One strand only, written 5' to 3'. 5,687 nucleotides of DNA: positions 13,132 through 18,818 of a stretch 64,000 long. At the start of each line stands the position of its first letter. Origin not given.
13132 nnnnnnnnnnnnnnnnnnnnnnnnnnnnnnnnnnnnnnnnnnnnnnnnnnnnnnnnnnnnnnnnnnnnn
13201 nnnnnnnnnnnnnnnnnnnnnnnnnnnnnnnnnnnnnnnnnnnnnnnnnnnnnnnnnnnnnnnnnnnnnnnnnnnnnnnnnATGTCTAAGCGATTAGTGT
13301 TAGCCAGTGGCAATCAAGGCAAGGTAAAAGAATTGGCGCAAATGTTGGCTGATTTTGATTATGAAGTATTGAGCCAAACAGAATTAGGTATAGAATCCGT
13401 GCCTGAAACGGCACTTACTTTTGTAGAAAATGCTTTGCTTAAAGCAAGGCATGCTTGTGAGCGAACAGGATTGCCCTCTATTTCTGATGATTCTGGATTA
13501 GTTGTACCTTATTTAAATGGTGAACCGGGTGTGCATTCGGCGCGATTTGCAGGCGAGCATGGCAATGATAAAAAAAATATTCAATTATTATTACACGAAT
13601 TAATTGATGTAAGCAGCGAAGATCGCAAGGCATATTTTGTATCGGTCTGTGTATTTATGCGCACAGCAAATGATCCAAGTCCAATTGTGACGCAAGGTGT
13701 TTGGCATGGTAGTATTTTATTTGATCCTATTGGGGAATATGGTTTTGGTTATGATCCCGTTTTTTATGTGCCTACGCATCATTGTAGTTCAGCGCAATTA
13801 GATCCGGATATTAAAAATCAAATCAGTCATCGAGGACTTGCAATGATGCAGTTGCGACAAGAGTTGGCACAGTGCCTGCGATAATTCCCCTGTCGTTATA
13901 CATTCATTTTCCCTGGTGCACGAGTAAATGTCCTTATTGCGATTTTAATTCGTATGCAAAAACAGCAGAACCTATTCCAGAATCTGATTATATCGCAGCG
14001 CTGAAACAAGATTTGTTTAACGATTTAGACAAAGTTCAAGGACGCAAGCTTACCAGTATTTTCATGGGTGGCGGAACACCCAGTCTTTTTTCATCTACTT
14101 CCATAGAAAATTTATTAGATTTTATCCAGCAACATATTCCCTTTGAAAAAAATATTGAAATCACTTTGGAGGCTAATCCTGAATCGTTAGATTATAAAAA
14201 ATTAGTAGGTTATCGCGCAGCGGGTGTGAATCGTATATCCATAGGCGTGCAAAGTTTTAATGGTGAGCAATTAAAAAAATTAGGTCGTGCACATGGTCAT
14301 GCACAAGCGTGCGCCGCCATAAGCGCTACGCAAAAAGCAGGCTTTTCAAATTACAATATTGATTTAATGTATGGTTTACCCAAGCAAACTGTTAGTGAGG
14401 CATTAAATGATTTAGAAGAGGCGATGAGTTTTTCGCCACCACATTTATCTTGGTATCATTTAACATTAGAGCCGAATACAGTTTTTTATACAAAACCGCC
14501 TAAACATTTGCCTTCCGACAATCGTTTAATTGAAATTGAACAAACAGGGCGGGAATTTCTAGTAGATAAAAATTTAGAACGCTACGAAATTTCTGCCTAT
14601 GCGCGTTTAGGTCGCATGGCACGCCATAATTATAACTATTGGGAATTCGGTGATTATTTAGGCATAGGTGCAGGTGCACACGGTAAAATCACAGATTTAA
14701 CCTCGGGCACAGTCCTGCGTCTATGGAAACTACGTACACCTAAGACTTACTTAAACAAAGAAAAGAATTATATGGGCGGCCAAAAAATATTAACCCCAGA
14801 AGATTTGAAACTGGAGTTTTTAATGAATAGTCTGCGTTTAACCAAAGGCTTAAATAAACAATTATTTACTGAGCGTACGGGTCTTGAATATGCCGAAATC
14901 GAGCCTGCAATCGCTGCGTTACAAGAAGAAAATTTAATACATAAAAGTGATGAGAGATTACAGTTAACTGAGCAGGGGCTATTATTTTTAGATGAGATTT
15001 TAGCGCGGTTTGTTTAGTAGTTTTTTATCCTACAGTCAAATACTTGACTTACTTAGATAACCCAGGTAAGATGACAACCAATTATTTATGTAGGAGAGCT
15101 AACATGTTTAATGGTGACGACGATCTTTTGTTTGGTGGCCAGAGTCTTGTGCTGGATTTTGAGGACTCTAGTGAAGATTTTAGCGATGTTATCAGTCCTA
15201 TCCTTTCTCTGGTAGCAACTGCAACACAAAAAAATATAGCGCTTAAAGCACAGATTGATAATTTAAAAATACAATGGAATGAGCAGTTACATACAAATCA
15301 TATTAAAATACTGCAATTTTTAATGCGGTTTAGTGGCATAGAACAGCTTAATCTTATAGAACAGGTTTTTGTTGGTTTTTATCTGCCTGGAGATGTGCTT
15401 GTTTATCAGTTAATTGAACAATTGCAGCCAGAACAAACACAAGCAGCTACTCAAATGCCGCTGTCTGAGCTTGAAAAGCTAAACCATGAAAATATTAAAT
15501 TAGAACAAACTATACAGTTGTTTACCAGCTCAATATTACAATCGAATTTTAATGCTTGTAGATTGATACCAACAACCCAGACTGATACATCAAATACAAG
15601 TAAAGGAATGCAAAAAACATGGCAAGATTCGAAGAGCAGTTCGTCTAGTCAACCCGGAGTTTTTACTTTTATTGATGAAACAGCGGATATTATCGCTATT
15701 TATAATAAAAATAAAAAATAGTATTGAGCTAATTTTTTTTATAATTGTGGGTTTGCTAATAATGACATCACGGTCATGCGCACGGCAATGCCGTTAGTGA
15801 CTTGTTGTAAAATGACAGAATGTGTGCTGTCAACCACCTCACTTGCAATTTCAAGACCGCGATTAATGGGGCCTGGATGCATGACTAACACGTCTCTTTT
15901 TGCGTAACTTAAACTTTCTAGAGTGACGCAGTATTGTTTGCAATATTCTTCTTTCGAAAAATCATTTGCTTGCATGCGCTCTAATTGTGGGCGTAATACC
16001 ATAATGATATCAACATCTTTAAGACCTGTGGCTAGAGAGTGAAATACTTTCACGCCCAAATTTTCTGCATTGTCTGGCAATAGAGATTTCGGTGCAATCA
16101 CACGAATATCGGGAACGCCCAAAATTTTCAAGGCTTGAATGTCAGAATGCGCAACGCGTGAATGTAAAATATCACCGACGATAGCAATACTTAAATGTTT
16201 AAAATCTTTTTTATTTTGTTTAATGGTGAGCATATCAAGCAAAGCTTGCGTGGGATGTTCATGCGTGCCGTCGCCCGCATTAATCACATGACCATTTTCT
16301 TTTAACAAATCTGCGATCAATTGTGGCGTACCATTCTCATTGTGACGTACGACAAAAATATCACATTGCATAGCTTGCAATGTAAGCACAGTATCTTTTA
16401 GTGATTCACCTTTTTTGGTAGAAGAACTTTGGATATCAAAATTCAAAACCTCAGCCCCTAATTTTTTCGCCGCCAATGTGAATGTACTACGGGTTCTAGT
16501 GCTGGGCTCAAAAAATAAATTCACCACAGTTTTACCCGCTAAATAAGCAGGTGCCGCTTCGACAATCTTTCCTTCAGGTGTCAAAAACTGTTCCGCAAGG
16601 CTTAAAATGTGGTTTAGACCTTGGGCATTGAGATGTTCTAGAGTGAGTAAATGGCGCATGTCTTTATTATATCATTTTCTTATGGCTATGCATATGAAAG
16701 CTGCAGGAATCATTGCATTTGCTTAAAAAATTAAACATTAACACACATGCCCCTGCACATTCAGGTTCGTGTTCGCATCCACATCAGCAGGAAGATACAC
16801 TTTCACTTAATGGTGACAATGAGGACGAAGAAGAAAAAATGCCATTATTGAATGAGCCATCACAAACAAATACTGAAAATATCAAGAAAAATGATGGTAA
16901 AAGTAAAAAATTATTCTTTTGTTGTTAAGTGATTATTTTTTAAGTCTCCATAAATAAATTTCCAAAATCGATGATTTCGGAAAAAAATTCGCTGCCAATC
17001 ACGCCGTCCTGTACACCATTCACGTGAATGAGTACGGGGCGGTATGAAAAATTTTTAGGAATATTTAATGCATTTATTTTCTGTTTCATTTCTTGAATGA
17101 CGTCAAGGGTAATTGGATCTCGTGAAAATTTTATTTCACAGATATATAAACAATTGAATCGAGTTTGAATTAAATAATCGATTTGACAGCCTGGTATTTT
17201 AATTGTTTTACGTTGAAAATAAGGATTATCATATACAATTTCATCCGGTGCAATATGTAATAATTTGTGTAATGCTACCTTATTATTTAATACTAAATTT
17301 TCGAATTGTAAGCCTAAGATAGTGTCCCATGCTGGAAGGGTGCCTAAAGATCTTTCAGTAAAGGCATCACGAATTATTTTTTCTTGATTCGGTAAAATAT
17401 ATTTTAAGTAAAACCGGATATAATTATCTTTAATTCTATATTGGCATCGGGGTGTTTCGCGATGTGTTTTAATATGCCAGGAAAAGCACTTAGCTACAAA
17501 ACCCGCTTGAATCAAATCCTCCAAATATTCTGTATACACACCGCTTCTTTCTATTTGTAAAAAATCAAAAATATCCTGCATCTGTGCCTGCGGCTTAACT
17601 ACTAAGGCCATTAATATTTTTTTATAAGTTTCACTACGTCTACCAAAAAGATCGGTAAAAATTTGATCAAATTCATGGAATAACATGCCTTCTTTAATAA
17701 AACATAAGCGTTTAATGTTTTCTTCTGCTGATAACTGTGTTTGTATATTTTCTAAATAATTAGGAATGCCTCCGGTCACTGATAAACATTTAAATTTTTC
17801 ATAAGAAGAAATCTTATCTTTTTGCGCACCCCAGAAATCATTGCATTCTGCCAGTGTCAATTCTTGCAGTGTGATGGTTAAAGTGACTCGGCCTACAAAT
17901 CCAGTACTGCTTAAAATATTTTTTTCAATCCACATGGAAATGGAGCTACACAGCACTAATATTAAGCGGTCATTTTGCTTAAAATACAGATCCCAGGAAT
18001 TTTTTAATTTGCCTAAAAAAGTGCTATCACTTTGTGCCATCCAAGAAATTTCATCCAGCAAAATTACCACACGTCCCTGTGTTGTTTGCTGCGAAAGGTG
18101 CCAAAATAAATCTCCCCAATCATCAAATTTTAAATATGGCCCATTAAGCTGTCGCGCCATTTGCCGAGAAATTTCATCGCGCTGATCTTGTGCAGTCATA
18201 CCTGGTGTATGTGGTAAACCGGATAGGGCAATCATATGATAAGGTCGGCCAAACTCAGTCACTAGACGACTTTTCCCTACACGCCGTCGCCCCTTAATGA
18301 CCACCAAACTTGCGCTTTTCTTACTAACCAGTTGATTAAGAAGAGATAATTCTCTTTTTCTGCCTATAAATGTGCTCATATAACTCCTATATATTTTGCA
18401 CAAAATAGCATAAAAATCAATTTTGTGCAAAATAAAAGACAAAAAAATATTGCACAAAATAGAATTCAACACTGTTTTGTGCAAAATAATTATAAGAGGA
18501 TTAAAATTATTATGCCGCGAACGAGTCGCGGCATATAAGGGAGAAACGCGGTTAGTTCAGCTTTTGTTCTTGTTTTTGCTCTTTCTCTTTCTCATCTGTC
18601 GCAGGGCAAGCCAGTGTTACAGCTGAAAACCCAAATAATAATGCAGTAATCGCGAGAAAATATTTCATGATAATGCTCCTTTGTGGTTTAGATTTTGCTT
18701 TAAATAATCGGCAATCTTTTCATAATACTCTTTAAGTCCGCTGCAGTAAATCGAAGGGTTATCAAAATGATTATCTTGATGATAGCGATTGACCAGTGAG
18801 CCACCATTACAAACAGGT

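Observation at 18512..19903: Unannotated peptide, radical-SAM and peptide cassette that looks like a RiPP locus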

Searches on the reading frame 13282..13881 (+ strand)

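Call 35: search_protein_families(library=pfam, proteins=[window:13282-13881:+], max_evalue=0.00001)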
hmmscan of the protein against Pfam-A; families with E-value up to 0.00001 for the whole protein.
window:13282-13881:+ (200 aa): 1 family
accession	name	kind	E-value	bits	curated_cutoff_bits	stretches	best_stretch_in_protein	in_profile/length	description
PF01725.21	Ham1p_like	-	6.1e-60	202.8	22.5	1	5-193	1-185/186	Ham1 family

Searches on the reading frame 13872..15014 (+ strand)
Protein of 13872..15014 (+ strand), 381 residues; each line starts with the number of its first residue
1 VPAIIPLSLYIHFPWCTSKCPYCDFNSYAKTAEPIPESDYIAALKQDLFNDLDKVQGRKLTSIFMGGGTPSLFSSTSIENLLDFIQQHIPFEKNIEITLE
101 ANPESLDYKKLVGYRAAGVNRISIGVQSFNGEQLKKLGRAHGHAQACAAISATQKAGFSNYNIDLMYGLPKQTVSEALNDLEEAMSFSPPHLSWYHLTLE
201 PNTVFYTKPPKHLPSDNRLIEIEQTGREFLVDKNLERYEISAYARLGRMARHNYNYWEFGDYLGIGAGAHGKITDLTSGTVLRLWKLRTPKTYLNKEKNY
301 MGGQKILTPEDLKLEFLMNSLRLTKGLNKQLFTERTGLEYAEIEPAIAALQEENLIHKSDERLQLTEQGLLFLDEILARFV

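Call 35: search_protein_families(library=pfam, proteins=[window:13872-15014:+], max_evalue=0.00001)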
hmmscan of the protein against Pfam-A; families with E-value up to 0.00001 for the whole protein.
window:13872-15014:+ (381 aa): 2 families
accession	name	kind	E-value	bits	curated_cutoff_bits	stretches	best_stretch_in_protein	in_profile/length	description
PF04055.27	Radical_SAM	-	9e-24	85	29.5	1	10-182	1-164/166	Radical SAM superfamily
PF06969.22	HemN_C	-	1.9e-16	60.3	24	1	307-372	1-67/67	HemN C-terminal domain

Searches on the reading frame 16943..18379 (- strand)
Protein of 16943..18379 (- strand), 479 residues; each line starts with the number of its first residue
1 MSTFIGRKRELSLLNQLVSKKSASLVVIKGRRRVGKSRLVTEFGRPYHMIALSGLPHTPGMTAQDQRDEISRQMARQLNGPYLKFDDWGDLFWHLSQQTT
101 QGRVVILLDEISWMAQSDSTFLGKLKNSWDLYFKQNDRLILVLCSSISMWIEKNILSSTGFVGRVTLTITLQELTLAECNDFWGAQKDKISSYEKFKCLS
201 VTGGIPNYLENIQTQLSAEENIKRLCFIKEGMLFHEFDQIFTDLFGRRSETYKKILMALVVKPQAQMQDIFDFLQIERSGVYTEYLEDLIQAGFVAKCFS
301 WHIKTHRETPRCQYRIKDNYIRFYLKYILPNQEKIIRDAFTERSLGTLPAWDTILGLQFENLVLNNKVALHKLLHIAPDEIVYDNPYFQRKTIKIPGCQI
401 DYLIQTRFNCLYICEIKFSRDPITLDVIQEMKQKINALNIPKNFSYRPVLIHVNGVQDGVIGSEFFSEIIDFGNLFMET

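Call 4: search_protein_families(library=pfam, proteins=[window:16943-18379:-], max_evalue=0.1)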
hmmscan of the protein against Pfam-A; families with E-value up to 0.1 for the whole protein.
window:16943-18379:- (479 aa): 6 families
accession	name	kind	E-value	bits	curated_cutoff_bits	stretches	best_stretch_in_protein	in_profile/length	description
PF01637.24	ATPase_2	-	1.6e-13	51.4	33.2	1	4-211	1-224/225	ATPase domain predominantly from Archaea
PF13401.12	AAA_22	-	6.3e-06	27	27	1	22-144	4-123/130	AAA domain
PF13191.12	AAA_16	-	7.1e-06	27.1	32.6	1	3-126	1-156/167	AAA ATPase domain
PF13173.12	AAA_14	-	0.00027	21.4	27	1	25-177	4-126/129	AAA domain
PF01978.25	TrmB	-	0.0058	16.9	25.6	1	253-297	11-54/68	Sugar-specific transcriptional regulator TrmB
PF18143.6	HAD_SAK_2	-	0.083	13.7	27.5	0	10-93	32-115/139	HAD domain in Swiss Army Knife RNA repair proteins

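Call 5: search_protein_families(library=ncbifam, proteins=[window:16943-18379:-], max_evalue=0.1)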
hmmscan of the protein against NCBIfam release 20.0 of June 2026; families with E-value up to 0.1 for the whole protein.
window:16943-18379:- (479 aa): 1 family
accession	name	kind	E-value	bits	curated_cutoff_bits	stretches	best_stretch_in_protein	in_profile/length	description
NF053606.1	Sta1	subfamily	0.039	14.1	80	1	249-318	19-85/100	Sta1 family transcriptional regulator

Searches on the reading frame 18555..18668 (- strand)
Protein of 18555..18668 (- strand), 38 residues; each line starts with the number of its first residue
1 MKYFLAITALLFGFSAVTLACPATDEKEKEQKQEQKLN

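Call 4: search_protein_families(library=pfam, proteins=[window:18555-18668:-], max_evalue=0.1)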
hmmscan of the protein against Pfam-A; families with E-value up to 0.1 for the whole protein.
window:18555-18668:- (38 aa): 0 families

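Call 5: search_protein_families(library=ncbifam, proteins=[window:18555-18668:-], max_evalue=0.1)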
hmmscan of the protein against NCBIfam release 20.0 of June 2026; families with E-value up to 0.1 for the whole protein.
window:18555-18668:- (38 aa): 0 families

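Call 26: list_cluster_members(proteins=[P0001, window:18555-18668:-, window:19811-19903:-])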
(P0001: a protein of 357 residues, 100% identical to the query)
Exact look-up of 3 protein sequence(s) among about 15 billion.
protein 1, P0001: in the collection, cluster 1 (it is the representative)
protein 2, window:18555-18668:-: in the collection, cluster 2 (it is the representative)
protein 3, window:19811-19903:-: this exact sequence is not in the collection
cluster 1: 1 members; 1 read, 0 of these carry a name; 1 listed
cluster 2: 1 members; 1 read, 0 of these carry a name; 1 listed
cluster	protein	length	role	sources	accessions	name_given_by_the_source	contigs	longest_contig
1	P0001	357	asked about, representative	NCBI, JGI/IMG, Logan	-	-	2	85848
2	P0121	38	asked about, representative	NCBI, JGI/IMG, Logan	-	-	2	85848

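Call 38: search_protein_representatives(protein=window:18555-18668:-)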
Query: 38 residues. Proteins with E-value up to 0.001 (for the whole library): 3; up to 1e-10: 1; up to 1e-30: 0. The best 3 are listed.
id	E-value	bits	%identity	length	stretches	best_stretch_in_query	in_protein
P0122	1.4e-13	63.5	97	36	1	1-38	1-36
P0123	8.5e-06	40.2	59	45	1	1-34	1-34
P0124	2.3e-04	35.9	61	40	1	1-33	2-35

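Call 40: find_encoding_contigs(protein=P0123, flank=4000, max_places=3)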
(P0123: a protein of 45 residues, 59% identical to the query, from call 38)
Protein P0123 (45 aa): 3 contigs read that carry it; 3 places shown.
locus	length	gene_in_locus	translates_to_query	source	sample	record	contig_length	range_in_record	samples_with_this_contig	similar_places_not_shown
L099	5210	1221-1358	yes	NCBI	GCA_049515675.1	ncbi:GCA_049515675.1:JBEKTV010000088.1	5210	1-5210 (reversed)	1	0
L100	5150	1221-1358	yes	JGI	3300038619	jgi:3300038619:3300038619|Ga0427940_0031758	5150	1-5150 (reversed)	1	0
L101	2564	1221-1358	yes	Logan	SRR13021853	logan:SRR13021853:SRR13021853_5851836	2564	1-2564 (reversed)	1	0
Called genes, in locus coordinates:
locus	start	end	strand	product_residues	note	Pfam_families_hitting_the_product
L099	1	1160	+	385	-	PF00682:HMGL-like, PF22617:HCS_D2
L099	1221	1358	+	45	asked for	-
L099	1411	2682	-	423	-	-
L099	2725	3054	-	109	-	-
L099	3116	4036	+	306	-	PF02729:OTCace_N, PF00185:OTCace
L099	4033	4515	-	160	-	PF01625:PMSR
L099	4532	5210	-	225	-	PF06969:HemN_C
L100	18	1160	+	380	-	PF00682:HMGL-like, PF22617:HCS_D2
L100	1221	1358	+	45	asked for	-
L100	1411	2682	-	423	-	-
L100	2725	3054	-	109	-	-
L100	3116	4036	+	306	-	PF02729:OTCace_N, PF00185:OTCace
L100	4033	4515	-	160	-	PF01625:PMSR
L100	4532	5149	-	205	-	?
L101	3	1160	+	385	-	PF00682:HMGL-like, PF22617:HCS_D2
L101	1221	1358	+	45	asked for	-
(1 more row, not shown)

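Call 41: find_encoding_contigs(protein=P0124, flank=4000, max_places=3)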
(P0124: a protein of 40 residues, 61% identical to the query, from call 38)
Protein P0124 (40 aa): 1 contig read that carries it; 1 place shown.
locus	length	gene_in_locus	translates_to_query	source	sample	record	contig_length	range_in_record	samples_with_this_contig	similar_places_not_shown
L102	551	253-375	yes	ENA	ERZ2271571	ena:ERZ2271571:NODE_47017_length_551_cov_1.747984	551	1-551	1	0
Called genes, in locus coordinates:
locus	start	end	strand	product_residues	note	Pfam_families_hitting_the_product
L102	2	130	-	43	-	?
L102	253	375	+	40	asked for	-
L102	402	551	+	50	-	?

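Call 42: find_encoding_contigs(protein=P0122, flank=5000, max_places=4)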
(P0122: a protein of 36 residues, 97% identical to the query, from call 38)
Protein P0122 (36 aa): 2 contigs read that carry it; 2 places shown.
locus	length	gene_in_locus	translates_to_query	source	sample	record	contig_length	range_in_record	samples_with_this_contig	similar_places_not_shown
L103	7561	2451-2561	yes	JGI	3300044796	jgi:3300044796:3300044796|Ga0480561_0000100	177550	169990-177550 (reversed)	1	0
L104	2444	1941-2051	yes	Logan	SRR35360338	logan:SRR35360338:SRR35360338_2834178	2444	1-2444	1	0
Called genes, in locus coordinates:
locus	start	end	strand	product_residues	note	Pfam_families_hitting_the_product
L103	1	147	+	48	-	?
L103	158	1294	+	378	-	PF00291:PALP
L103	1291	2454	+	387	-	PF07690:MFS_1, PF12832:MFS_1_like, PF07690:MFS_1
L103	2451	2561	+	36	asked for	-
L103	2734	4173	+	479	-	PF01637:ATPase_2, PF13191:AAA_16 (faint), PF13401:AAA_22 (weak)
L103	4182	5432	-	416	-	-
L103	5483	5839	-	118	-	-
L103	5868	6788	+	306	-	PF02729:OTCace_N, PF00185:OTCace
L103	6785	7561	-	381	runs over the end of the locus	PF04055:Radical_SAM, PF06969:HemN_C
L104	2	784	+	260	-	?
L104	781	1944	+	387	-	PF07690:MFS_1, PF12832:MFS_1_like, PF07690:MFS_1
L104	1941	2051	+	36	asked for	-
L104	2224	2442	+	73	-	?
